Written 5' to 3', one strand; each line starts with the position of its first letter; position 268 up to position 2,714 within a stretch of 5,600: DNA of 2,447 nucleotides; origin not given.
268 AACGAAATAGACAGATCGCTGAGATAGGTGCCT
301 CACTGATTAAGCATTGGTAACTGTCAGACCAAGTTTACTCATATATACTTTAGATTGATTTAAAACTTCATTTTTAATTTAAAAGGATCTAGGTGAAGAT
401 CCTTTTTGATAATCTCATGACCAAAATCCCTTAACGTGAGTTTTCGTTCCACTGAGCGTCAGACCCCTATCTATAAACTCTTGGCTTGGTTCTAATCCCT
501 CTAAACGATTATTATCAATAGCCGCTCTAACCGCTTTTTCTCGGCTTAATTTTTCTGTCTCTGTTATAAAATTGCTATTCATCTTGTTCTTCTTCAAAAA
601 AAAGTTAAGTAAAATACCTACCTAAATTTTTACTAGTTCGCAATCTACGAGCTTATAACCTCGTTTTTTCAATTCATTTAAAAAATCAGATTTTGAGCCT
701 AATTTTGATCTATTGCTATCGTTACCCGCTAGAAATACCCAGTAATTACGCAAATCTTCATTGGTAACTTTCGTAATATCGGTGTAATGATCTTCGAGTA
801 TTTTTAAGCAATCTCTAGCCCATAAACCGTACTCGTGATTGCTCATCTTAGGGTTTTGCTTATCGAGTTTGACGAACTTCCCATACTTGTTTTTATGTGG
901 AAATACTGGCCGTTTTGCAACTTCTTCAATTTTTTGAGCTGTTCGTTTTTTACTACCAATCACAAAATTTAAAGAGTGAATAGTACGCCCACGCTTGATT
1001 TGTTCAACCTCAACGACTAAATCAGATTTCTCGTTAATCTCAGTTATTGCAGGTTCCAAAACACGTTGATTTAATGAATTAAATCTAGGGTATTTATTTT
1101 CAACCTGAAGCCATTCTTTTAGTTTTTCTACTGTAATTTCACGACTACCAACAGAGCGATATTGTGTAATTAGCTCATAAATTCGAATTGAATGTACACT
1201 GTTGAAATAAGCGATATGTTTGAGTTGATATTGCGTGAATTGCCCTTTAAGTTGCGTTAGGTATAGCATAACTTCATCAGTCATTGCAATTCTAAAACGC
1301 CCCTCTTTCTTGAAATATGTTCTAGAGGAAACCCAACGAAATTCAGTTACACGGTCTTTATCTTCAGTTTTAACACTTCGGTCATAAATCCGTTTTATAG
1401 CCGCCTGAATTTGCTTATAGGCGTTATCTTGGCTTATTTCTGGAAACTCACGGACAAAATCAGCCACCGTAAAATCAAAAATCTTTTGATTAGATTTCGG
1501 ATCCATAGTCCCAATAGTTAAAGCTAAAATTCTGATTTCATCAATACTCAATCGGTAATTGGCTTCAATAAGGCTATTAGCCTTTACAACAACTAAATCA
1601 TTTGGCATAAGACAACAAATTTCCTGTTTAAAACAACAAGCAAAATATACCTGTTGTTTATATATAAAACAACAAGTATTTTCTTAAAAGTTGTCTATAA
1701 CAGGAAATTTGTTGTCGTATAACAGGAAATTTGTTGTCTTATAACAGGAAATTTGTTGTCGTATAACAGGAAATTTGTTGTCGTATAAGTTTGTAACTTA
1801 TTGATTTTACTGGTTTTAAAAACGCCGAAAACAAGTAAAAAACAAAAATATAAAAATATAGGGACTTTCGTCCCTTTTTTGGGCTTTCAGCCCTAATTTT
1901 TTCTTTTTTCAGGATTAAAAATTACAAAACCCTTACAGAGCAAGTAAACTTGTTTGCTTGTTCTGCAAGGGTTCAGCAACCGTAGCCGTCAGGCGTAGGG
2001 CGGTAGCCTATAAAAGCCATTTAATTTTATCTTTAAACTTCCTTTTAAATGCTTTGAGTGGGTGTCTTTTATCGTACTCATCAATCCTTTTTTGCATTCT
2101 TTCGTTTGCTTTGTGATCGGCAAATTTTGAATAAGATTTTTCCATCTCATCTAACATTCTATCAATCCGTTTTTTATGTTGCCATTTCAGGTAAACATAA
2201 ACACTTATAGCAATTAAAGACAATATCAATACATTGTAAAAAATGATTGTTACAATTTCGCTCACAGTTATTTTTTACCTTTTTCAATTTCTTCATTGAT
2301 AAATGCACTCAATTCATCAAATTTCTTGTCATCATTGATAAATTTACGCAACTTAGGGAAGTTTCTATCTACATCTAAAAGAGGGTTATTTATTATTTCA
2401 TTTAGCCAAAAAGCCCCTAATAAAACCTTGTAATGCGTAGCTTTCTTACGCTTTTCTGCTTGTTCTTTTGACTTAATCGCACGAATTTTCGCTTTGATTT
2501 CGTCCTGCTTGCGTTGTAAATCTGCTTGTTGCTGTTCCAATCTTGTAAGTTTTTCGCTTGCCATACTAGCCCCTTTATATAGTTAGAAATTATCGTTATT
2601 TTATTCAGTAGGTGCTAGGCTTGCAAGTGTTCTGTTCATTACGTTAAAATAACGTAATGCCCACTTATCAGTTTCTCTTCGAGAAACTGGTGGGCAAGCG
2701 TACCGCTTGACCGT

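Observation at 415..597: Small ORF downstream of rep is cut by the transposon end and carries a Fic-antitoxin (VbhA/YhfG)-like RLEGLEP motif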

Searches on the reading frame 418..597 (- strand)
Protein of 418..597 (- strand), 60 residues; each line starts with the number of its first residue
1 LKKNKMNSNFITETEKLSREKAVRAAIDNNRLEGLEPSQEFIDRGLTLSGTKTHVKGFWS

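Call 4: search_protein_families(library=pfam, proteins=[window:418-597:-], max_evalue=10)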
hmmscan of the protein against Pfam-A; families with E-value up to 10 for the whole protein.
seq(60 aa): 1 family
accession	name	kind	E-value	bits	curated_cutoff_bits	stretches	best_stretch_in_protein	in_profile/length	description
PF18495.6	VbhA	-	1.9e-05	25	25.9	1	19-43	1-25/47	Antitoxin VbhA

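Call 30: search_protein_families(library=ncbifam, proteins=[window:418-582:-], max_evalue=1)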
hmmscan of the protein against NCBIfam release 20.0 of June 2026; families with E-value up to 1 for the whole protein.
seq(55 aa): 0 families
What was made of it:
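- On VbhA antitoxin family (Pfam PF18495): NCBIfam has no matching model (call 30).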

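Call 36: find_encoding_contigs(protein=window:418-582:-, flank=10000, max_places=10)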
Protein seq(55 aa) (55 aa): 26 contigs read that carry it; 10 places shown.
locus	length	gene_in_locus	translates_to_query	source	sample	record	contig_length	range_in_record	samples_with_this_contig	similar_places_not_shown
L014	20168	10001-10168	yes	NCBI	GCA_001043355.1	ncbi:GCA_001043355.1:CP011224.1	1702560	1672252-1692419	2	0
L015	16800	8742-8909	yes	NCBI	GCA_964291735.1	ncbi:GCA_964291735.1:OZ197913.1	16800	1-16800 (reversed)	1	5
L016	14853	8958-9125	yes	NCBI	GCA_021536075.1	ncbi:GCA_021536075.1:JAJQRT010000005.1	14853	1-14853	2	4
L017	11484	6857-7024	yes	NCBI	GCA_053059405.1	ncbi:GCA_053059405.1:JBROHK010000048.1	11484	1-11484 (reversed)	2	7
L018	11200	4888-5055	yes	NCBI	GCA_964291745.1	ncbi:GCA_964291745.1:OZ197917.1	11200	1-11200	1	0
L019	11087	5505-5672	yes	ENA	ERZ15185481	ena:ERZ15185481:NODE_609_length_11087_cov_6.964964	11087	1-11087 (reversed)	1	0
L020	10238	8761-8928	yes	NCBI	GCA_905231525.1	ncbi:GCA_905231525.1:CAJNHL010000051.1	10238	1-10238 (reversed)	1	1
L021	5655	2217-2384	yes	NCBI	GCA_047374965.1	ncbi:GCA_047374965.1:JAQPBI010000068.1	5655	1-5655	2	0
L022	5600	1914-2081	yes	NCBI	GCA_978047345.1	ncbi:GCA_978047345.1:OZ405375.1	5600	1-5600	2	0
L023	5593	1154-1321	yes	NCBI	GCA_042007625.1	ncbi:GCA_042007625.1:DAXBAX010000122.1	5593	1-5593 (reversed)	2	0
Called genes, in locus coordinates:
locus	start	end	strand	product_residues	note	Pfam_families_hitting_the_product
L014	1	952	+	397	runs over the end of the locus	PF01527:HTH_Tnp_1, PF13384:HTH_23 (faint), PF13518:HTH_28 (faint), PF13551:HTH_29 (faint), PF13276:HTH_21, PF00665:rve, PF13683:rve_3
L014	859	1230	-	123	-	-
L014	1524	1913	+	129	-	-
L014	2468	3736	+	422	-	PF23343:REP_ORF2-G2P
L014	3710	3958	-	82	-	-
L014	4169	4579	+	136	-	-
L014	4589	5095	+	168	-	-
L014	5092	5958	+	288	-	PF01580:FtsK_SpoIIIE (weak)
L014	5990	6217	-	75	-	-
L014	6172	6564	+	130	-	PF18202:TQ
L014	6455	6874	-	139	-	PF18202:TQ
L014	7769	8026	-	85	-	PF01695:IstB_IS21 (weak)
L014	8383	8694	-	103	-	-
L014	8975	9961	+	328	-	PF01051:Rep3_N, PF21205:Rep3_C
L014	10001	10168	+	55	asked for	PF18495:VbhA (weak)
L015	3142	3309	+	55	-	PF18495:VbhA (weak)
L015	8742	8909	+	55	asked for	PF18495:VbhA (weak)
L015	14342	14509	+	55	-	PF18495:VbhA (weak)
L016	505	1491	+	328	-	PF01051:Rep3_N, PF21205:Rep3_C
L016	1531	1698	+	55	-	PF18495:VbhA (weak)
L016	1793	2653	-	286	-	PF00144:Beta-lactamase, PF13354:Beta-lactamase2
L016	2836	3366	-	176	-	PF00239:Resolvase, PF02796:HTH_7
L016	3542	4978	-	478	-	PF03389:MobA_MobL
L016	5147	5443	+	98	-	-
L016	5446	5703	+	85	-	-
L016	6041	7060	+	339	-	PF01051:Rep3_N, PF21205:Rep3_C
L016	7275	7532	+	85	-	-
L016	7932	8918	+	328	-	PF01051:Rep3_N, PF21205:Rep3_C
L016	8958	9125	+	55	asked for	PF18495:VbhA (weak)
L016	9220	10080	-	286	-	PF00144:Beta-lactamase, PF13354:Beta-lactamase2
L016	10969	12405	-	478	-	PF03389:MobA_MobL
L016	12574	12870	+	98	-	-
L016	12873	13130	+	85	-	-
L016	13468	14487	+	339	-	PF01051:Rep3_N, PF21205:Rep3_C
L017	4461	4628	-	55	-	PF18495:VbhA (weak)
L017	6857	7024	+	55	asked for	PF18495:VbhA (weak)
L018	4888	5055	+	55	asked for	PF18495:VbhA (weak)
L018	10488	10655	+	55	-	PF18495:VbhA (weak)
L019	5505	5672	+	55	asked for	PF18495:VbhA (weak)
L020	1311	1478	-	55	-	PF18495:VbhA (weak)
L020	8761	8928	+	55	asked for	PF18495:VbhA (weak)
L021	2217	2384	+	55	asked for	PF18495:VbhA (weak)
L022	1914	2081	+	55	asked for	PF18495:VbhA (weak)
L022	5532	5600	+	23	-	?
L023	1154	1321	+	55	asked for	PF18495:VbhA (weak)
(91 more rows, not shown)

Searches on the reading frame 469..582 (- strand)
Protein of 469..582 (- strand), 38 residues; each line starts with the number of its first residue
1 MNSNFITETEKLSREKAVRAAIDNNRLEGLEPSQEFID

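Call 4: search_protein_families(library=pfam, proteins=[window:469-582:-], max_evalue=10)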
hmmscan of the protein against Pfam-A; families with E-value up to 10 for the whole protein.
seq(38 aa): 1 family
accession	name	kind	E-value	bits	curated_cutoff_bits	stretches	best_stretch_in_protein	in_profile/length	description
PF18495.6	VbhA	-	7.8e-06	26.2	25.9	1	14-37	1-24/47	Antitoxin VbhA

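Call 30: search_protein_families(library=ncbifam, proteins=[window:469-582:-], max_evalue=1)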
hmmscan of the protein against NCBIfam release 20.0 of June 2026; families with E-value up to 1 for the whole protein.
seq(38 aa): 0 families

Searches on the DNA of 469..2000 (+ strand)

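Call 3: search_dna_similar(query=window:469-2000:+, collection=plasmids, mode=near, max_rows=40)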
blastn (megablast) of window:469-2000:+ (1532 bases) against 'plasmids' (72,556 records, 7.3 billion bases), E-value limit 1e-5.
Records with a match: 12; places in all: 28; records where one place covers at least 80% of the query: 7.
Best place of each record, by identity: >=99% 8; 95-99% 1; 90-95% 1; 80-90% 2.
By first word of the organism name: Neisseria 10; Haemophilus 2.
By predicted mobility (MOB-suite, as given by PLSDB): non-mobilizable 9; mobilizable 2; conjugative 1.
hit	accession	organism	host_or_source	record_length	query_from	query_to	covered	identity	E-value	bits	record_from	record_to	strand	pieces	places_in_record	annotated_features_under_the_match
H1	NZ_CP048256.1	Neisseria gonorrhoeae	Homo sapiens,urethra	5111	1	1532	100%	99.7%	0e+0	2823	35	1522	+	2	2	replication initiation protein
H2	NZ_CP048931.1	Neisseria gonorrhoeae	Homo sapiens,urethra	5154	1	1532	100%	99.6%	0e+0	2795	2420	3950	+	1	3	replication initiation protein | antitoxin VbhA family protein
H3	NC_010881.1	Neisseria gonorrhoeae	-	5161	1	1531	100%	99.6%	0e+0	2795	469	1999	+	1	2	replication initiation protein | antitoxin VbhA family protein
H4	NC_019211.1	Neisseria gonorrhoeae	-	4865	1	1459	95%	99.9%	0e+0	2689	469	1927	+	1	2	replication initiation protein | antitoxin VbhA family protein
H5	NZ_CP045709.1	Neisseria gonorrhoeae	Homo sapiens,Penile discharge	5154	1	1345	88%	99.8%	0e+0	2468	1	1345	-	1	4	replication initiation protein | antitoxin VbhA family protein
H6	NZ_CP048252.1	Neisseria gonorrhoeae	Homo sapiens,urethra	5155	1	1342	88%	99.9%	0e+0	2468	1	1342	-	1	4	replication initiation protein | antitoxin VbhA family protein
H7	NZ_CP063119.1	Haemophilus parainfluenzae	Homo sapiens,cough swab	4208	23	1532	99%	87.0%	0e+0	1700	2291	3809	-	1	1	replication initiation protein | antitoxin VbhA family protein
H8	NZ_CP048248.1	Neisseria gonorrhoeae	Homo sapiens,urethra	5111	1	1190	78%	99.9%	0e+0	2193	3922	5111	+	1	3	replication initiation protein | antitoxin VbhA family protein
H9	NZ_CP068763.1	Neisseria gonorrhoeae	Homo sapiens,swab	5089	1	972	63%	99.9%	0e+0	1790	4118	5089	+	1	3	antitoxin VbhA family protein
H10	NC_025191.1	Neisseria gonorrhoeae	-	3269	1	1511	18%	93.6%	2e-57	416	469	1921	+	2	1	hypothetical protein | replication initiation protein | antitoxin VbhA family protein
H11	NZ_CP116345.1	Neisseria gonorrhoeae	Homo sapiens,urethra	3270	1361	1511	10%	88.9%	1e-43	185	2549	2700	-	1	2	none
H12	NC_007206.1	Haemophilus influenzae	-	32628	1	92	6%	97.8%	3e-35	158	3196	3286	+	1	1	antitoxin VbhA family protein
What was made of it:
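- Tried and rejected: I looked for an Asia-type 7.4-kb plasmid in PLSDB and found none among the 12 records (call 3).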

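Call 6: get_annotated_region(hit=H12, flank=6000)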
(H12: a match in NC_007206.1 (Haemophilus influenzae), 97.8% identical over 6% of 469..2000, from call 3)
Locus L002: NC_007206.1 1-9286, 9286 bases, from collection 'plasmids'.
description: Haemophilus influenzae biotype aegyptius plasmid pF1947, complete sequence
organism: Haemophilus influenzae (NCBI taxid 725)
taxonomy: Bacteria; Pseudomonadota; Gammaproteobacteria; Pasteurellales; Pasteurellaceae; Haemophilus; Haemophilus influenzae
host: -; source: -; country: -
typing (MOB-suite, as given by PLSDB): conjugative; replicon rep_cluster_974; relaxase MOBP; mating-pair formation MPF_T
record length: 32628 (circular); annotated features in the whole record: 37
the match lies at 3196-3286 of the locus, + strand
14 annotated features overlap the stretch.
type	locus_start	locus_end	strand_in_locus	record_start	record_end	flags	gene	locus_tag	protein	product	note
CDS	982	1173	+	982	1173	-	-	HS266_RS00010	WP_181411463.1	hypothetical protein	-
CDS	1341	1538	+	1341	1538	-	-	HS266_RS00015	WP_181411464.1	hypothetical protein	-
CDS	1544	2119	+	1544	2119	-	-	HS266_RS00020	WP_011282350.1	recombinase family protein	GO:0006310 - DNA recombination [Evidence IEA]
CDS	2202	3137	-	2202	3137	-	-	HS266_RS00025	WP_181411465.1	Fic family protein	-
CDS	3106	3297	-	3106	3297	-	-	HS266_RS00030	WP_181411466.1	antitoxin VbhA family protein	-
CDS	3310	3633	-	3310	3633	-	-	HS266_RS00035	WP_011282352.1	hypothetical protein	-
CDS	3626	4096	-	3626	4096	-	-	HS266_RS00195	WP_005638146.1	hypothetical protein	-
CDS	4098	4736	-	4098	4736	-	-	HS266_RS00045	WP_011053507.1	ParA family protein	-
CDS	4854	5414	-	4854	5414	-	-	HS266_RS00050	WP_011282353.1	hypothetical protein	-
CDS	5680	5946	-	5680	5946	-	-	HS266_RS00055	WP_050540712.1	DUF1456 family protein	-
CDS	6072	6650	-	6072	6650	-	-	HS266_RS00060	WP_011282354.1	hypothetical protein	-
CDS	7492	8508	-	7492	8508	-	-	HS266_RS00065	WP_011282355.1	hypothetical protein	-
CDS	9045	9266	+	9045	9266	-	-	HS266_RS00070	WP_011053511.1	hypothetical protein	-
CDS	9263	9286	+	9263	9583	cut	-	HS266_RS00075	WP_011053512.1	hypothetical protein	-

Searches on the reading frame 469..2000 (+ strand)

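Call 29: search_protein_families(library=pfam, proteins=[L002:2202-3134:-], max_evalue=1)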
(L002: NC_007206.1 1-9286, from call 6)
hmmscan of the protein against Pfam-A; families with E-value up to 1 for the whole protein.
L002:2202-3134:- (310 aa): 1 family
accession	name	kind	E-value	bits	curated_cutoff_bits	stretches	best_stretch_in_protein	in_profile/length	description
PF02661.23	Fic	-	1.2e-16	61.8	24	1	51-149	2-92/93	Fic/DOC family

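Call 30: search_protein_families(library=ncbifam, proteins=[L002:2202-3134:-], max_evalue=1)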
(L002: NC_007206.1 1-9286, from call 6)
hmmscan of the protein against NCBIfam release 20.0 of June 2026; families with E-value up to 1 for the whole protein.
L002:2202-3134:- (310 aa): 6 families
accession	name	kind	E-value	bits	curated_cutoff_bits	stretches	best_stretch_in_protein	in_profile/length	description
NF045983.1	ProtAdnltaseVbhT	equivalog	4.5e-54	184.2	800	1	10-201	12-204/419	type II toxin-antitoxin system protein adenylyltransferase VbhT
NF007672.0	PRK10347.1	equivalog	8.8e-34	117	181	1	12-189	17-192/200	putative adenosine monophosphate-protein transferase Fic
NF046029.1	ProtAdlyltaseNmFic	equivalog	1.5e-16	60.6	230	1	53-161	29-127/177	protein adenylyltransferase Fic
TIGR02613.1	mob_myst_B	hypoth_equivalog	2.5e-07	30.8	124.4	1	51-156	49-147/186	mobile mystery protein B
NF046030.1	ProtAdlyltaseSoFic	equivalog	0.00057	18.9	550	1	106-145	167-206/361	protein adenylyltransferase Fic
TIGR01550.1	DOC_P1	subfamily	0.016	15.4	38.65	1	116-174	50-105/122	type II toxin-antitoxin system death-on-curing family toxin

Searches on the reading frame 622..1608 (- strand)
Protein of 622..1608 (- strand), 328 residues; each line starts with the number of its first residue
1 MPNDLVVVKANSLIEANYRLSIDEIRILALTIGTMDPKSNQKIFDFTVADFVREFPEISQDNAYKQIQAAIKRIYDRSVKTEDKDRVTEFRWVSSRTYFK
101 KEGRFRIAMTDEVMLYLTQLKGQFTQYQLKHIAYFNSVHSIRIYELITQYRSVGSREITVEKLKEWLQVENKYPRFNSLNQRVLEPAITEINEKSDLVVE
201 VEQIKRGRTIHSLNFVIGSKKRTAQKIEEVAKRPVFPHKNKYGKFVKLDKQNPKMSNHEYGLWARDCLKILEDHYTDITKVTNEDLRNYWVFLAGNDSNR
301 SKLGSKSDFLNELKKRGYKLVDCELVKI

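Call 4: search_protein_families(library=pfam, proteins=[window:622-1608:-], max_evalue=10)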
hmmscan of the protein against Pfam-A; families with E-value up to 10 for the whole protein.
window:622-1608:- (328 aa): 5 families
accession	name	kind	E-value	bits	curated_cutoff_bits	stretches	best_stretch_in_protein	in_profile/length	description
PF01051.27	Rep3_N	-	7.9e-36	124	22.4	1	7-147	2-140/141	Initiator Replication protein, WH1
PF21205.3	Rep3_C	-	7.3e-23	81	21.1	1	159-217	1-59/59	Initiator Rep protein, WH2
PF00101.25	RuBisCO_small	-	0.031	14.7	27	1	56-143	8-90/97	Ribulose bisphosphate carboxylase, small chain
PF06504.17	RepC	-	0.11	12.2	22.8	1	59-112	120-172/272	Replication protein C (RepC)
PF00702.32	Hydrolase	-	0.12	13.2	26.4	1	189-320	20-117/191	haloacid dehalogenase-like hydrolase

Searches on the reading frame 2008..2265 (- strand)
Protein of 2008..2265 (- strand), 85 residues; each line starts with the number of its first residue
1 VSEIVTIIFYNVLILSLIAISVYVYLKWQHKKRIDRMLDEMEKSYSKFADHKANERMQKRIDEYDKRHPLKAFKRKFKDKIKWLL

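Call 4: search_protein_families(library=pfam, proteins=[window:2008-2265:-], max_evalue=10)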
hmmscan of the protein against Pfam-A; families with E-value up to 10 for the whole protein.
window:2008-2265:- (85 aa): 4 families
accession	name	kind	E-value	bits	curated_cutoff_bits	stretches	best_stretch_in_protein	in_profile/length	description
PF13858.11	DUF4199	-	0.013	16.3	32.3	1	7-64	70-128/165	Protein of unknown function (DUF4199)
PF06667.17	PspB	-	0.05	14.1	25.6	1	7-62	4-58/73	Phage shock protein B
PF08395.17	7tm_7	-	0.065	13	26.6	1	2-57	63-118/370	7tm Chemosensory receptor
PF00558.24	Vpu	-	1.1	9.5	24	1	3-49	5-50/81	Vpu protein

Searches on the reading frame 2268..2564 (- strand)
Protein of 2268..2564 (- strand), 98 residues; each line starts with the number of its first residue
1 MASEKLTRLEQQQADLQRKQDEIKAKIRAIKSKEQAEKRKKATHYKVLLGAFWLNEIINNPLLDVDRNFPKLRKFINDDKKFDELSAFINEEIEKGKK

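Call 4: search_protein_families(library=pfam, proteins=[window:2268-2564:-], max_evalue=10)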
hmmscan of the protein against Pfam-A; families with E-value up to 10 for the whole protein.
window:2268-2564:- (98 aa): 2 families
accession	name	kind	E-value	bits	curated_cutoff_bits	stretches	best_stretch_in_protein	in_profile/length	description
PF08718.16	GLTP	-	0.44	11.2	25.6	1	64-97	30-64/147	Glycolipid transfer protein (GLTP)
PF04977.20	DivIC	-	2.2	8.6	28.9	1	4-39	24-60/80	Septum formation initiator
